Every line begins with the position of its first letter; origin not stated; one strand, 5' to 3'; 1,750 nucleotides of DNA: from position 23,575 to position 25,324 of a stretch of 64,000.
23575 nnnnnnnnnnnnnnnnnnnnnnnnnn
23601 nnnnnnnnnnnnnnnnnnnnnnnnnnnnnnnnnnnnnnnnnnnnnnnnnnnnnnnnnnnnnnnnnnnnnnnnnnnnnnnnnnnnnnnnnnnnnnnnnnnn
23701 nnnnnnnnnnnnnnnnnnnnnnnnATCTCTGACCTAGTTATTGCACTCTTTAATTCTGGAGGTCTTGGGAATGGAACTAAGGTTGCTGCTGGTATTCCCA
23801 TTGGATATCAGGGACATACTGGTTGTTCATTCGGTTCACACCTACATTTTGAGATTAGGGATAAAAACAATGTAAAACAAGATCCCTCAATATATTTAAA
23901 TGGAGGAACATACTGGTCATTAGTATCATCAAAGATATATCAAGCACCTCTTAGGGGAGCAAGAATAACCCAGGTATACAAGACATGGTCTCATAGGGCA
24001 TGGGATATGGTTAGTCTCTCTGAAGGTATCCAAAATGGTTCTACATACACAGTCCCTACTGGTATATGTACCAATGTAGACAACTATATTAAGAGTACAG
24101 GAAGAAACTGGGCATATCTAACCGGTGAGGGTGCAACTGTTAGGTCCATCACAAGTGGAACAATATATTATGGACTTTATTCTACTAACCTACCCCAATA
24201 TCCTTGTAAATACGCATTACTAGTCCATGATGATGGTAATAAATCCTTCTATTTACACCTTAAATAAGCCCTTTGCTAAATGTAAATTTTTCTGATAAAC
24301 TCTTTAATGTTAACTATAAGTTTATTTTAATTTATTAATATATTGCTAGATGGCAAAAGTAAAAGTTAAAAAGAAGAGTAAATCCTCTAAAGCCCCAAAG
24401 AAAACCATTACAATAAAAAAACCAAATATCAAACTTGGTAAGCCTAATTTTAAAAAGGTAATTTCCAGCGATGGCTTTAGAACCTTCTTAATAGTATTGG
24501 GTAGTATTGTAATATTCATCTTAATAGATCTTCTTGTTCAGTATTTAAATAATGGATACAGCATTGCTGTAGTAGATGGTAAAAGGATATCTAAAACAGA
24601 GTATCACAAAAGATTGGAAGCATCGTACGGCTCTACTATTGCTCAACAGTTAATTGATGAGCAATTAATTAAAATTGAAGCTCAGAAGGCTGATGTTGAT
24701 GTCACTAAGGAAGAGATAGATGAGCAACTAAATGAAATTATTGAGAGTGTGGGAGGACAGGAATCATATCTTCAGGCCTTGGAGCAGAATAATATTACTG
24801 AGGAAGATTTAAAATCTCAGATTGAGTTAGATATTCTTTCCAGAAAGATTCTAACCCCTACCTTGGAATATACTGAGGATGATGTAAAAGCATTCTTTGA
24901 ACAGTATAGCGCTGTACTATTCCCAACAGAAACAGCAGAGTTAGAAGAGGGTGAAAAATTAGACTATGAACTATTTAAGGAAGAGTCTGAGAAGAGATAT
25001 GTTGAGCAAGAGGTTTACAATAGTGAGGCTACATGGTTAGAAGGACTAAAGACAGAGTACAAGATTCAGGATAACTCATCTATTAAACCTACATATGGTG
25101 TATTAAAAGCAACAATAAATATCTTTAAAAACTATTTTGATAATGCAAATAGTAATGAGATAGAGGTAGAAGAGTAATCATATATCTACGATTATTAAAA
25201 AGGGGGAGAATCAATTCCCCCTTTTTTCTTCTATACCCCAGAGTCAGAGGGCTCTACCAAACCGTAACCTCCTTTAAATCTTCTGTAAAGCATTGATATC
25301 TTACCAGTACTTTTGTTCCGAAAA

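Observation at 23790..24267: EnvC-like partner of FtsEX carries an M23/LytM domain whose motifs are in permuted order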

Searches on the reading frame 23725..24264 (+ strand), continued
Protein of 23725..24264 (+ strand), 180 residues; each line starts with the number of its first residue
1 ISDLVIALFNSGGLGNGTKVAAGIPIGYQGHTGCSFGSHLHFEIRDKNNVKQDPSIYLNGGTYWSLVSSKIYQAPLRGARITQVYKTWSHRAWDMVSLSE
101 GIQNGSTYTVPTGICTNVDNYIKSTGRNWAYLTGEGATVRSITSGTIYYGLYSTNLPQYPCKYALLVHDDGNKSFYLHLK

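Call 62: find_encoding_contigs(protein=P0277, flank=4000, max_places=1)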
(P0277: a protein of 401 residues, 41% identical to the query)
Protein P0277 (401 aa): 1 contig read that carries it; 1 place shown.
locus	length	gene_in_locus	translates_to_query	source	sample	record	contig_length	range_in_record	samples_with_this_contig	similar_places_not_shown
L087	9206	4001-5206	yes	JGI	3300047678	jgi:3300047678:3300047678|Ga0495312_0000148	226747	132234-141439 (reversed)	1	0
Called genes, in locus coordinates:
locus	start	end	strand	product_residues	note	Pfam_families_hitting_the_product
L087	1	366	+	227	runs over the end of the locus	-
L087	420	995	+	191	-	PF07987:DUF1775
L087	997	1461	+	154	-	PF13473:Cupredoxin_1, PF00127:Copper-bind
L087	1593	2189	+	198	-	PF01715:IPPT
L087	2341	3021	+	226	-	PF00931:NB-ARC (faint), PF02463:SMC_N (faint), PF00005:ABC_tran, PF13401:AAA_22 (weak), PF13304:AAA_21 (faint)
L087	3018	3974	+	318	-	PF18075:FtsX_ECD, PF02687:FtsX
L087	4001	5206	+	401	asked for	PF01551:Peptidase_M23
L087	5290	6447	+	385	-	PF22694:CtpB_N-like, PF00595:PDZ (weak), PF13180:PDZ_2, PF17820:PDZ_6, PF03572:Peptidase_S41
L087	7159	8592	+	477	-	-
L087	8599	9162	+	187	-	PF04011:LemA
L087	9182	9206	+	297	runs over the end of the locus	PF01435:Peptidase_M48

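Call 63: find_encoding_contigs(protein=P0311, flank=4000, max_places=1)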
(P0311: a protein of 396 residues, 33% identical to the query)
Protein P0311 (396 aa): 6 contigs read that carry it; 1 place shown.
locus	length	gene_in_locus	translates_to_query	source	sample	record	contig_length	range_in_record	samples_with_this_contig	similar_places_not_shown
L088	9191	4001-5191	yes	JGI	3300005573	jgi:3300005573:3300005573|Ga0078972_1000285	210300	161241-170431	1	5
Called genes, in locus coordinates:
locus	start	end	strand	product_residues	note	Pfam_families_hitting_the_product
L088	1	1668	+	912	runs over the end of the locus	PF07517:SecA_DEAD, PF01043:SecA_PP_bind, PF21090:P-loop_SecA, PF07516:SecA_SW, PF02810:SEC-C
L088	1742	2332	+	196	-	PF00293:NUDIX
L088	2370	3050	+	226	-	PF00005:ABC_tran, PF13304:AAA_21 (faint)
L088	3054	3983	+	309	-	PF18075:FtsX_ECD, PF02687:FtsX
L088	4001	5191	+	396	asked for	PF11932:DUF3450 (faint), PF01551:Peptidase_M23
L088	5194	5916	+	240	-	-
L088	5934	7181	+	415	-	PF22694:CtpB_N-like, PF00595:PDZ, PF13180:PDZ_2, PF17820:PDZ_6, PF03572:Peptidase_S41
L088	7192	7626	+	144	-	PF01281:Ribosomal_L9_N, PF03948:Ribosomal_L9_C (weak)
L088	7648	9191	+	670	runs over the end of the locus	-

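Call 69: search_protein_families(library=pfam, proteins=[P0049, P0050, P0103, P0110, P0075, P0152, P0346, P0319], max_evalue=0.001)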
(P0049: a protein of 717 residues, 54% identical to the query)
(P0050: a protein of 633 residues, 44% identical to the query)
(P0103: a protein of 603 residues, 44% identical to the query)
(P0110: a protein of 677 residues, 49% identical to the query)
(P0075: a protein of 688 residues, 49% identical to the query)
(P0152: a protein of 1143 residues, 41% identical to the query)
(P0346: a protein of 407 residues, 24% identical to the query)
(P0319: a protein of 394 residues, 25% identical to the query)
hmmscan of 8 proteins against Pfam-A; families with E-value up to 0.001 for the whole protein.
P0049 (717 aa): 3 families
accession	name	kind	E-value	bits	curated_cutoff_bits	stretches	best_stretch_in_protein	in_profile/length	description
PF01551.29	Peptidase_M23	-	3.2e-61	204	28.7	2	450-548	2-96/96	Peptidase family M23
PF05569.17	Peptidase_M56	-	2.9e-39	135.5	31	1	24-300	10-268/296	BlaR1 peptidase M56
PF01435.24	Peptidase_M48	-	2.5e-07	31.1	20.3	1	187-268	22-110/186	Peptidase family M48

P0050 (633 aa): 2 families
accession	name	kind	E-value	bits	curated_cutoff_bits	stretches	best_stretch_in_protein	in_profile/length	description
PF01551.29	Peptidase_M23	-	3.1e-56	188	28.7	2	523-623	2-96/96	Peptidase family M23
PF05569.17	Peptidase_M56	-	2.5e-40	138.9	31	1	10-283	5-293/296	BlaR1 peptidase M56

P0103 (603 aa): 2 families
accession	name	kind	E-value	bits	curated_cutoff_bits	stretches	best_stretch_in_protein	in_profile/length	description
PF01551.29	Peptidase_M23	-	3.5e-64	213.5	28.7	2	358-453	1-96/96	Peptidase family M23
PF05569.17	Peptidase_M56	-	1.4e-14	54.5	31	1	162-274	176-295/296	BlaR1 peptidase M56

P0110 (677 aa): 2 families
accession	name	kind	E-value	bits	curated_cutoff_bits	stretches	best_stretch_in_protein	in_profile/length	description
PF01551.29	Peptidase_M23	-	9.4e-63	208.9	28.7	2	415-513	2-96/96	Peptidase family M23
PF05569.17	Peptidase_M56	-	2.3e-36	125.9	31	1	27-305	10-272/296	BlaR1 peptidase M56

P0075 (688 aa): 2 families
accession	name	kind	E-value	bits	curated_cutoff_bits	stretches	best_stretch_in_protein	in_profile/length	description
PF01551.29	Peptidase_M23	-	1.3e-50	170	28.7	2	576-667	2-92/96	Peptidase family M23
PF05569.17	Peptidase_M56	-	1.2e-35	123.6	31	1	19-303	10-293/296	BlaR1 peptidase M56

P0152 (1143 aa): 3 families
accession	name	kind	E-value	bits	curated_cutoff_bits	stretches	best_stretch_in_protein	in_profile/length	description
PF01551.29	Peptidase_M23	-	2.7e-54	181.8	28.7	2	876-971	2-96/96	Peptidase family M23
PF13702.11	Lysozyme_like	-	7.6e-49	165.9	25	1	425-580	2-164/165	Lysozyme-like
PF05257.22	CHAP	-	5.3e-08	33.7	26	1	283-374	4-81/81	CHAP domain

P0346 (407 aa): 3 families
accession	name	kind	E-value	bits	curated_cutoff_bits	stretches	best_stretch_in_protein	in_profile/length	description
PF01551.29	Peptidase_M23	-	4.7e-35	120.1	28.7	1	307-401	2-96/96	Peptidase family M23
PF24568.1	CC_PcsB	-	8.1e-17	61.3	27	1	100-172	1-74/75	Peptidoglycan hydrolase PcsB, coiled-coil domain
PF11932.13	DUF3450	-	0.00073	19.4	32.6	1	17-107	5-95/241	Protein of unknown function (DUF3450)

P0319 (394 aa): 3 families
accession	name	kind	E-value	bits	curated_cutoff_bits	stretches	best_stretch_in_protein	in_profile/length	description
PF01551.29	Peptidase_M23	-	2.3e-29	101.9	28.7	1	294-389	2-96/96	Peptidase family M23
PF00038.26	Filament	-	1.3e-05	25.4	40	1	155-241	194-280/313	Intermediate filament protein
PF11932.13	DUF3450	-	0.00062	19.6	32.6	0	34-112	12-90/241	Protein of unknown function (DUF3450)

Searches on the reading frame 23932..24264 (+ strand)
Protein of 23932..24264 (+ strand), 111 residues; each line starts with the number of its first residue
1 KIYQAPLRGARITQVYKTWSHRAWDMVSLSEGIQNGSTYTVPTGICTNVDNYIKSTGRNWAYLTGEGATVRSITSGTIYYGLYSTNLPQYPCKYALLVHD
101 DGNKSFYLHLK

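Call 33: search_protein_families(library=pfam, proteins=[window:23932-24264:+], max_evalue=10)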
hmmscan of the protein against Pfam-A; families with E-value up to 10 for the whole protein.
seq(111 aa): 1 family
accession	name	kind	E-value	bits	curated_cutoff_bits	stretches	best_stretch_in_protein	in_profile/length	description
PF01551.29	Peptidase_M23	-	0.028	15.1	28.7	1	64-111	10-53/96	Peptidase family M23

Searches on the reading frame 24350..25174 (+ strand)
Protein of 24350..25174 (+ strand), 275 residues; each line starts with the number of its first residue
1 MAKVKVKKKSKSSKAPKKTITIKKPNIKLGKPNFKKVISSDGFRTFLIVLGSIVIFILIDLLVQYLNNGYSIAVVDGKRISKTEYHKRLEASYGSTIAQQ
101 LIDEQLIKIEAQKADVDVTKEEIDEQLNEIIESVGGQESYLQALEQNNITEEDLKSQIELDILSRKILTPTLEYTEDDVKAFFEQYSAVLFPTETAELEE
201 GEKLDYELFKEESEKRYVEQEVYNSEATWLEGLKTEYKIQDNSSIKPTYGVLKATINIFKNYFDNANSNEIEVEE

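Call 3: search_protein_families(library=pfam, proteins=[window:24350-25174:+], max_evalue=10)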
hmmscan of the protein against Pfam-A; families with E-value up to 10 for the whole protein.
window:24350-25174:+ (275 aa): 5 families
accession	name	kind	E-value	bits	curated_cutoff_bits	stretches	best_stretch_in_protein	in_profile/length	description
PF13624.11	SurA_N_3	-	3.6e-10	40.3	27.2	2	96-167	86-161/162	SurA-like N-terminal domain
PF13623.11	SurA_N_2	-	1.5e-05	25.3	28.5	2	96-131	88-122/145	SurA-like N-terminal domain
PF06143.16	Baculo_11_kDa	-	0.025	14.6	28.4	1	43-94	33-82/84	Baculovirus 11 kDa family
PF07550.17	Shr-like_HID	-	0.037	14.9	22.3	1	223-274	18-68/82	Heme-binding protein Shr-like, Hb-interacting domain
PF19843.4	DUF6318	-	0.067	13.9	23.8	1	187-273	41-129/158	Family of unknown function (DUF6318)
